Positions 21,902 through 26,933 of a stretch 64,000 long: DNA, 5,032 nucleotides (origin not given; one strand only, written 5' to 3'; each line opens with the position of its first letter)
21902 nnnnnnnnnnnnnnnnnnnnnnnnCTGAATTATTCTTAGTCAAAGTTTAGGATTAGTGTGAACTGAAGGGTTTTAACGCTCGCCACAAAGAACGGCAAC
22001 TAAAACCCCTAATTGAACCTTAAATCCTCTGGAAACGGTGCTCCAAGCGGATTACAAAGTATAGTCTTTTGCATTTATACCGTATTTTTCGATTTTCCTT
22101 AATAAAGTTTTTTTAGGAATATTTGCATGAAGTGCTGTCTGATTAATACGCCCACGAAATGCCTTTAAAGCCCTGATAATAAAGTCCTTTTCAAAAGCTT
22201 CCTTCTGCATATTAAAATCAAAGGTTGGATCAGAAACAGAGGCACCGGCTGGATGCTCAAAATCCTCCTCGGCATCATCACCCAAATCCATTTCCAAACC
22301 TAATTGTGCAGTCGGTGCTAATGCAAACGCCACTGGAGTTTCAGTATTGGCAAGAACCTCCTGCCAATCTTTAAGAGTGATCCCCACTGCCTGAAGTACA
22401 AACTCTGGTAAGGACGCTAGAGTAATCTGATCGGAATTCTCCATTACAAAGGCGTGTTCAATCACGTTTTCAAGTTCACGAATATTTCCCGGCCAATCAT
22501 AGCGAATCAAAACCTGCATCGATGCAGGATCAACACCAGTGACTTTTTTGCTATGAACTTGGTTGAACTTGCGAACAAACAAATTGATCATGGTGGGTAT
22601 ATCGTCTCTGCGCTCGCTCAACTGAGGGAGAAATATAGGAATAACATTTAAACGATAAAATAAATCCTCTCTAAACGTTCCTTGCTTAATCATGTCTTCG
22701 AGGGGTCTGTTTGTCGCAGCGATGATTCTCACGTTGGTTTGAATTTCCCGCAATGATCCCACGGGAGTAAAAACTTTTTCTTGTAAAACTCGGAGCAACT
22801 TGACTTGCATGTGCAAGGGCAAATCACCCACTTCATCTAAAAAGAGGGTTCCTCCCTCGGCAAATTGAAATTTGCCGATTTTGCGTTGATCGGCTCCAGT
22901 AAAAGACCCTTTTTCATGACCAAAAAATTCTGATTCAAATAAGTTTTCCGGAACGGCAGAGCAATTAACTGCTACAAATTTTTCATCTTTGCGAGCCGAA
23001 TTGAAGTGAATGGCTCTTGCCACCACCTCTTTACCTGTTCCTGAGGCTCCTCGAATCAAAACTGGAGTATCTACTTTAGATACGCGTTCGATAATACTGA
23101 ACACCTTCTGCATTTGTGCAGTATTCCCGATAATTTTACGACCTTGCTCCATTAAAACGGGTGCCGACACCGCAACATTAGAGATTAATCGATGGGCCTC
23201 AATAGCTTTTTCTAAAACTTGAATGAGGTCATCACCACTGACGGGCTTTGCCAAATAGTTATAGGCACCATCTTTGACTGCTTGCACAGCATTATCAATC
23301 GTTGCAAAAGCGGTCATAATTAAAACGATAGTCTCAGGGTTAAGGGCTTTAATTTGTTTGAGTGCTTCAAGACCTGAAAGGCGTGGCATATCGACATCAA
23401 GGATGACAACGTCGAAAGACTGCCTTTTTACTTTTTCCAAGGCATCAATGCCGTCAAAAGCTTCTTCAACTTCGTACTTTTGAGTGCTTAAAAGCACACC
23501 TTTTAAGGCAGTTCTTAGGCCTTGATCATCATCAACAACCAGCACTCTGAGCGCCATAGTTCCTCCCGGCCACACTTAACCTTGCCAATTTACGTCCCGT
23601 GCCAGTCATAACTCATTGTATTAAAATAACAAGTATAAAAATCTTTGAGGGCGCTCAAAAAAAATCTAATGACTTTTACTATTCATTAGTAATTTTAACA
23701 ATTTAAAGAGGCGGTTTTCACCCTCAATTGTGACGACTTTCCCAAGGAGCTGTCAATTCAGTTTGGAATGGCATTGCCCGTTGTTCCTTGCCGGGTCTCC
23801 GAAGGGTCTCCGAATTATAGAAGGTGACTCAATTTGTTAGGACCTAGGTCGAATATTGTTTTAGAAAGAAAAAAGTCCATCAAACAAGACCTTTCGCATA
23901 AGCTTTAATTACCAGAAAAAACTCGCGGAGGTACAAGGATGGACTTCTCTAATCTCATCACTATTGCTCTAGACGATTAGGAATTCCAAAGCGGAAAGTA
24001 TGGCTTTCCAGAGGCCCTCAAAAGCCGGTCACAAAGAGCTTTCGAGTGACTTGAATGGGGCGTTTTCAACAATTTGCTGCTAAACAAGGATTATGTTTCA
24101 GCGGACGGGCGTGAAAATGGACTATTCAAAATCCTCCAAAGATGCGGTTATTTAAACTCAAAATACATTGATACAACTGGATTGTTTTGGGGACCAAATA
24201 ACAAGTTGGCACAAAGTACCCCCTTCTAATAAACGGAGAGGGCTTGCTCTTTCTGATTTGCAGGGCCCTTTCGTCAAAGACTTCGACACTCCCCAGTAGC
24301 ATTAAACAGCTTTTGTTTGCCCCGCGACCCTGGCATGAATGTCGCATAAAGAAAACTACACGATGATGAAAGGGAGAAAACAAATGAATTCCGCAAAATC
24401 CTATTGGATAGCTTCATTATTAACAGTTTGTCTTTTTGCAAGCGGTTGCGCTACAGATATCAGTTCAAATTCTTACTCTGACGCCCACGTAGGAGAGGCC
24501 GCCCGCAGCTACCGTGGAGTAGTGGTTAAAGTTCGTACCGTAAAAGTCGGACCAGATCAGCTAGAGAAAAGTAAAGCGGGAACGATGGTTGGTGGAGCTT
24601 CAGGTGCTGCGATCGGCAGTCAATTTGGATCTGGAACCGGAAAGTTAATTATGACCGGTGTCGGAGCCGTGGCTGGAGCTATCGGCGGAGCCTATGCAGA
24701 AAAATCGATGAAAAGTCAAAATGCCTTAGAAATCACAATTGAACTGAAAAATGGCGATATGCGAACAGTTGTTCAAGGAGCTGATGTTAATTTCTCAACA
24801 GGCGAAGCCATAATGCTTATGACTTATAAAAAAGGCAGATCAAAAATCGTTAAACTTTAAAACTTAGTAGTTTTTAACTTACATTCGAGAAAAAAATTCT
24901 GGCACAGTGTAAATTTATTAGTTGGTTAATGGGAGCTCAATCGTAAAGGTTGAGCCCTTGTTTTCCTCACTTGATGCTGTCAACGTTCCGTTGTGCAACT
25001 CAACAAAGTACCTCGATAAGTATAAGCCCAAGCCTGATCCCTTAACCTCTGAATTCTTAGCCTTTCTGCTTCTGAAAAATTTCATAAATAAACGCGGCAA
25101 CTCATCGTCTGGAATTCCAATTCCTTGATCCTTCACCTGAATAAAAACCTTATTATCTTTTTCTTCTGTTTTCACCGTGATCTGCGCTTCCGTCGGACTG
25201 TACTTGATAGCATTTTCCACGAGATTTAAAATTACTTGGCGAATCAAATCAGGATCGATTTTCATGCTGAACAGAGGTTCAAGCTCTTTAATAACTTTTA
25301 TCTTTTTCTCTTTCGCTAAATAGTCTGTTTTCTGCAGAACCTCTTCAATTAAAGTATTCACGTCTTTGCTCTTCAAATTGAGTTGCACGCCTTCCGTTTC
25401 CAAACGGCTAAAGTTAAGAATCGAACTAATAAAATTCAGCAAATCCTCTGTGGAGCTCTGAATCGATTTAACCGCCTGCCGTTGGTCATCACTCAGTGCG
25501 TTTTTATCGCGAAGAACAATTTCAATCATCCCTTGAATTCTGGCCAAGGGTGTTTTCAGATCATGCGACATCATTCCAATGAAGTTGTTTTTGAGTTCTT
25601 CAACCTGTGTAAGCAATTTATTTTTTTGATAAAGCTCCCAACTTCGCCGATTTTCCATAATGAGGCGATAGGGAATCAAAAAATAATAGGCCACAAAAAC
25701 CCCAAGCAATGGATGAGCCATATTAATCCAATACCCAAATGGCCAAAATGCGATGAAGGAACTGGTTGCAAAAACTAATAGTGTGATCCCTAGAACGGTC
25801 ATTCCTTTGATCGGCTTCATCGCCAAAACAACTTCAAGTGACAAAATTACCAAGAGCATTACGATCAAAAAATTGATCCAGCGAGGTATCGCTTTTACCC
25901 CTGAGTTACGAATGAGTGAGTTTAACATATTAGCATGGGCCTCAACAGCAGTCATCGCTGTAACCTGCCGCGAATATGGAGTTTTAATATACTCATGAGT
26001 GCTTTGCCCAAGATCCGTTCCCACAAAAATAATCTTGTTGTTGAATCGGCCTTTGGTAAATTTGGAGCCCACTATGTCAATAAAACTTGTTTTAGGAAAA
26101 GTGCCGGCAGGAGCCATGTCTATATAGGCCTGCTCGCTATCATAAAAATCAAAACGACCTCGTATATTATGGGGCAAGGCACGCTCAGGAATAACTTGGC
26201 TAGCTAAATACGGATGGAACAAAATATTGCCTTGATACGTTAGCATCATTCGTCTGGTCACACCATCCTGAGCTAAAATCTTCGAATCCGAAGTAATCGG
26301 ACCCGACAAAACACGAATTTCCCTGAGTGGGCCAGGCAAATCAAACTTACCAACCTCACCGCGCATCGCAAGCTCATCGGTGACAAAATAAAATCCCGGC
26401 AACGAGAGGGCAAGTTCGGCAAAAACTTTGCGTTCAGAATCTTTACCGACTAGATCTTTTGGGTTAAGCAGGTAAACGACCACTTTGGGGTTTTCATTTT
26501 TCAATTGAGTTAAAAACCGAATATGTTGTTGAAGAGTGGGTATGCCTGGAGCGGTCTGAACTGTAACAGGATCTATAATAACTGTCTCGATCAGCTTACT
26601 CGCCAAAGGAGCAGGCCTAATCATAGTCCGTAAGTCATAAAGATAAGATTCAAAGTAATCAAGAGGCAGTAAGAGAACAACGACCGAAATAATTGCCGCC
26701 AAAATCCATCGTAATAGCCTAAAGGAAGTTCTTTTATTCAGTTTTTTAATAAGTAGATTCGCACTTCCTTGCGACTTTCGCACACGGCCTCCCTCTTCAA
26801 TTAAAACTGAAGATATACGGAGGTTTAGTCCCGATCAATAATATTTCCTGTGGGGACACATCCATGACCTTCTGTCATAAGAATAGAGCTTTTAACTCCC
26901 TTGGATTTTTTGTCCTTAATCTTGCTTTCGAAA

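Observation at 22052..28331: Possible self-contained circuit: sigma-54 promoter -> rSAM-peptide-CHASE2 kinase operon, NtrC-type regulator, second sigma-54 promoter -> Gly-zipper lipoprotein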

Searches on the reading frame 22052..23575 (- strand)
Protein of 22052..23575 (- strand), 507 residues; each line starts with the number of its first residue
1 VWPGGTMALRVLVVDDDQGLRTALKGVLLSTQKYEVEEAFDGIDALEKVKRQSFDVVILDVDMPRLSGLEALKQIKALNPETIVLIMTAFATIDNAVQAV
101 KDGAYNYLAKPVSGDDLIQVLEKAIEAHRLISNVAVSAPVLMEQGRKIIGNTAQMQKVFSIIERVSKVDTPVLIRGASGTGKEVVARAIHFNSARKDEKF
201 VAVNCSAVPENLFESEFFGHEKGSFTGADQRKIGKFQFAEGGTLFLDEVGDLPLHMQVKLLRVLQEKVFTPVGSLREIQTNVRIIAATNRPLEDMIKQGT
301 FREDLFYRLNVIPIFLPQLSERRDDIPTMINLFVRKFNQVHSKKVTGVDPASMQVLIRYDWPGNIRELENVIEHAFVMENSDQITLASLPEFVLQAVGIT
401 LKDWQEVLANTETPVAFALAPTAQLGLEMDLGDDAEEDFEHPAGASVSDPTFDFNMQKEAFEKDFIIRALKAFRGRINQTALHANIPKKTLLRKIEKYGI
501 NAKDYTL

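Call 8: search_protein_families(library=pfam, proteins=[window:22052-23575:-], max_evalue=0.01)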
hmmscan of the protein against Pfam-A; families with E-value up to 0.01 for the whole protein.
window:22052-23575:- (507 aa): 9 families
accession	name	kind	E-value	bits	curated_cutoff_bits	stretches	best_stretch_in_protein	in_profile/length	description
PF00158.32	Sigma54_activat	-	3.6e-72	241.9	20.2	1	148-314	1-167/168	Sigma-54 interaction domain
PF00072.30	Response_reg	-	3.9e-29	101.5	30.2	1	11-121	1-110/111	Response regulator receiver domain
PF25601.1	AAA_lid_14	-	1.1e-24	86.5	27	1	321-395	2-76/87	AAA+ ATPase lid domain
PF14532.12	Sigma54_activ_2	-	7.8e-21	75.2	25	1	149-319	1-138/138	Sigma-54 interaction domain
PF07728.20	AAA_5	-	4.9e-07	30.3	22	1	171-291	1-124/139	AAA domain (dynein-related subfamily)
PF02954.25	HTH_8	-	8.3e-06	25.9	22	1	459-498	3-42/42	Bacterial regulatory protein, Fis family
PF00004.35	AAA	-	0.00075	20.4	21.2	1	172-296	1-114/131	ATPase family associated with various cellular activities (AAA)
PF12775.13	AAA_7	-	0.0048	16.9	25.8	1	147-207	11-71/181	P-loop containing dynein motor region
PF13191.12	AAA_16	-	0.009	17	32.6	0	149-206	3-61/167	AAA ATPase domain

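Call 9: search_protein_families(library=ncbifam, proteins=[window:22052-23575:-], max_evalue=0.01)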
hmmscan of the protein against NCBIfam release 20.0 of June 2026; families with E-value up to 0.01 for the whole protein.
window:22052-23575:- (507 aa): 120 families (the best 25 are shown)
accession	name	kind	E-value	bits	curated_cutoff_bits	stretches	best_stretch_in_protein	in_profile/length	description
NF008469.0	PRK11361.1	equivalog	3.4e-129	431.5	714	1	8-398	4-395/461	acetoacetate metabolism transcriptional regulator AtoC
TIGR01818.1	ntrC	equivalog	1e-126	423.5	558.6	1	11-496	1-461/463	nitrogen regulation protein NR(I)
NF007689.0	PRK10365.1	equivalog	5.3e-119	397.9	760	1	9-407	6-399/441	sigma-54-dependent response regulator transcription factor ZraR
TIGR02915.1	PEP_resp_reg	equivalog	6.7e-117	391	502.6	1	11-389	1-382/445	PEP-CTERM-box response regulator transcription factor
NF041552.1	TF_PrdR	equivalog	2.4e-111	372.8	795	2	143-399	264-520/577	sigma-54 dependent transcriptional regulator PrdR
NF051870.1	NAssimRespRegNtrX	equivalog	3.8e-105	352.4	600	1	10-393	3-385/452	nitrogen assimilation response regulator NtrX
NF008176.1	PRK10923.1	equivalog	1e-103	347.4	620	1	11-396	6-388/469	nitrogen regulation protein NR(I)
NF011695.0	PRK15115.1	equivalog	1.4e-103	347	763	1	9-397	7-385/445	two-component system response regulator GlrR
NF041946.1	LuxO_transreg_Vib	equivalog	3.3e-102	342.7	800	1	23-498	10-460/463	quorum-sensing sigma-54 dependent transcriptional regulator LuxO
TIGR01817.1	nifA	equivalog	2.2e-99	333.6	528.85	1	142-388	192-437/534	nif-specific transcriptional activator NifA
NF038308.1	RNA_repair_RtcR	equivalog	5.8e-94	315.8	650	1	93-393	123-436/530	RNA repair transcriptional activator RtcR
NF003451.0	PRK05022.1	equivalog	3.4e-91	306.5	476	1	119-500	166-510/512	nitric oxide reductase transcriptional regulator NorR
NF049963.1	RespRegFlgRCampy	domain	8.9e-91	304.9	750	1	10-387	2-375/429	fla regulon two-component system response regulator FlgR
NF050807.1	TransRegFlbDCaul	equivalog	3.7e-86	289.8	750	1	36-388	27-360/454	sigma-54-dependent transcriptional regulator FlbD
NF011958.0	PRK15429.1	equivalog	2.8e-83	280.7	830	1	147-396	380-628/692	formate hydrogenlyase transcriptional activator FlhA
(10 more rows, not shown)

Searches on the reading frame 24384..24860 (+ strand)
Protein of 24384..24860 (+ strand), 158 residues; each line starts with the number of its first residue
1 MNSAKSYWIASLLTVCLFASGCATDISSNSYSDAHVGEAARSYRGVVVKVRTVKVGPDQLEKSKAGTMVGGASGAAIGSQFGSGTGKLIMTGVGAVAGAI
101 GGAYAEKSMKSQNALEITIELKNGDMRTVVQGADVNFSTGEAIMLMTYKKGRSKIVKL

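Call 8: search_protein_families(library=pfam, proteins=[window:24384-24860:+], max_evalue=0.01)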
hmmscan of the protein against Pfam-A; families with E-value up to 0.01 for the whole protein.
window:24384-24860:+ (158 aa): 4 families
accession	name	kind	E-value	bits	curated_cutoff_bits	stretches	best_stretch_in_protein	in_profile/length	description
PF05433.20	Rick_17kDa_Anti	-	3.7e-06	27.2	24.2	1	66-105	2-42/43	Glycine zipper 2TM domain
PF13441.11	Gly-zipper_YMGG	-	7.8e-06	25.9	28.9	1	65-104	5-45/45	YMGG-like Gly-zipper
PF13488.11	Gly-zipper_Omp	-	0.0013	19.1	25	1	66-107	2-44/46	Glycine zipper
PF13436.11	Gly-zipper_OmpA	-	0.0038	17.4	27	0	63-84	4-25/44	Glycine-zipper domain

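Call 9: search_protein_families(library=ncbifam, proteins=[window:24384-24860:+], max_evalue=0.01)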
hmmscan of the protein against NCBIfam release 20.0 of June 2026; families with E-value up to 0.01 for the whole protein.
window:24384-24860:+ (158 aa): 2 families
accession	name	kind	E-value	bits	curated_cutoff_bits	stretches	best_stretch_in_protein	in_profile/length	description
NF008437.0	PRK11280.1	equivalog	1e-10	41.7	99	1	38-141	45-150/179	hypothetical protein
NF053611.1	YiaD_Gzip_OmpA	equivalog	3.7e-05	23.5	175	1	58-141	20-110/206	YiaD family glycine zipper/OmpA-like lipoprotein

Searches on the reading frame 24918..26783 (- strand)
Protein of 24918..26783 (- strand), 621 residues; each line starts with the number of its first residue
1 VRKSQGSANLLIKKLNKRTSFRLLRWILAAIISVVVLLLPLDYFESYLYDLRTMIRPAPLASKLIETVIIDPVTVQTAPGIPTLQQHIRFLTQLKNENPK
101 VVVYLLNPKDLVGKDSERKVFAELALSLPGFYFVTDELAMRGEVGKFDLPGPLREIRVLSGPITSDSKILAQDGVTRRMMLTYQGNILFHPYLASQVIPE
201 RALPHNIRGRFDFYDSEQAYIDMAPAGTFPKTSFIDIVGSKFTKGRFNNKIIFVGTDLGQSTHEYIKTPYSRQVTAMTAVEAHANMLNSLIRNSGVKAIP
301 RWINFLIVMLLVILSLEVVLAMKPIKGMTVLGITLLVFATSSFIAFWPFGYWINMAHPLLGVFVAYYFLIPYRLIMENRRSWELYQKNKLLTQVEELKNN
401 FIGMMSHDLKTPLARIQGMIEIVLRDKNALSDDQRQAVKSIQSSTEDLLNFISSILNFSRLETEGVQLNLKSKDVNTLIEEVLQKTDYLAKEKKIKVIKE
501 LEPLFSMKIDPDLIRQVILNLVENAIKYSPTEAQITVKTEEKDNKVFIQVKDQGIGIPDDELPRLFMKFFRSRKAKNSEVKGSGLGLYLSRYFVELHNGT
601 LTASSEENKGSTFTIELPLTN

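Call 8: search_protein_families(library=pfam, proteins=[window:24918-26783:-], max_evalue=0.01)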
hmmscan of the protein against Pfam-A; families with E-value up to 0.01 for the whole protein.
window:24918-26783:- (621 aa): 6 families
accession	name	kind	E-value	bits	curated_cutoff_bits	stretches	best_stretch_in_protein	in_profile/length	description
PF02518.31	HATPase_c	-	3.9e-31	108.2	26.4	1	510-620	2-110/111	Histidine kinase-, DNA gyrase B-, and HSP90-like ATPase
PF05226.16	CHASE2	-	2.3e-20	73.7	26.3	1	31-315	4-255/257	CHASE2 domain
PF00512.31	HisKA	-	1.1e-17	64.2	26.9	1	398-463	2-65/66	His Kinase A (phospho-acceptor) domain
PF13589.12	HATPase_c_3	-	9.2e-07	29.4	25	1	516-603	5-92/137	Histidine kinase-, DNA gyrase B-, and HSP90-like ATPase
PF14501.12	HATPase_c_5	-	0.0014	19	22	1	516-608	8-93/102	GHKL domain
PF13581.12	HATPase_c_2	-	0.0025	18.3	27.4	1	520-595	42-110/127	Histidine kinase-like ATPase domain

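Call 9: search_protein_families(library=ncbifam, proteins=[window:24918-26783:-], max_evalue=0.01)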
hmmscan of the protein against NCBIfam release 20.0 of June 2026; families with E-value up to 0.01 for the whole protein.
window:24918-26783:- (621 aa): 91 families (the best 25 are shown)
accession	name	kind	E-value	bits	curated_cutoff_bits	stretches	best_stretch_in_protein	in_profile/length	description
NF046044.1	PnpS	equivalog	2e-57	195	400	1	392-618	164-390/390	two-component system histidine kinase PnpS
NF033092.0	HK_WalK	equivalog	1.4e-53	182.4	725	1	393-619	367-594/594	cell wall metabolism sensor histidine kinase WalK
TIGR02966.1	phoR_proteo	equivalog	7.2e-53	179.7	334.2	1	391-616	107-332/333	phosphate regulon sensor histidine kinase PhoR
NF047874.1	MASE3_PAS_HK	subfamily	4.8e-51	174.3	560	1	368-619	368-625/655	MASE3 domain-containing sensor histidine kinase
TIGR02956.1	TMAO_torS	equivalog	2.9e-45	154.8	676.5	1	395-620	461-683/967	TMAO reductase system sensor histidine kinase/response regulator TorS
NF041735.1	hist_kin_RppB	equivalog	1.3e-43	149.4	400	1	400-618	218-438/438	two-component system sensor histidine kinase RppB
NF038297.2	hybrid_HK_HrmK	equivalog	6.2e-41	140.7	725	1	378-620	215-458/607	hybrid histidine kinase/response regulator HrmK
NF008312.0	PRK11100.1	equivalog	3.2e-40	138.4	356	1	400-619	258-474/477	two-component system sensor histidine kinase CreC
NF033093.1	HK_VicK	exception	3.5e-40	138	680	1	398-619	209-435/448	cell wall metabolism sensor histidine kinase VicK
NF007793.0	PRK10490.1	equivalog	4.9e-40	137.3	1123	1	386-620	652-883/895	two-component system sensor histidine kinase KdpD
NF045900.1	HisKinCpxALeg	equivalog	1.2e-39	136.3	800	1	396-618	229-450/451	two-component system sensor histidine kinase CpxA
NF008302.0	PRK11091.1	equivalog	1.2e-39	136.2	838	1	389-619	274-505/779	aerobic respiration two-component sensor histidine kinase ArcB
NF040691.1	MtrAB_MtrB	equivalog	4e-39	135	450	1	389-620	262-493/507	MtrAB system histidine kinase MtrB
NF033091.0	HK_VanS_ACDEFG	equivalog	1.6e-38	132.5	400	1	383-618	59-293/293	vancomycin resistance histidine kinase VanS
NF045595.1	HK_scytonemin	equivalog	2.1e-38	132.2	865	1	389-620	406-636/637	scytonemin biosynthesis sensor histidine kinase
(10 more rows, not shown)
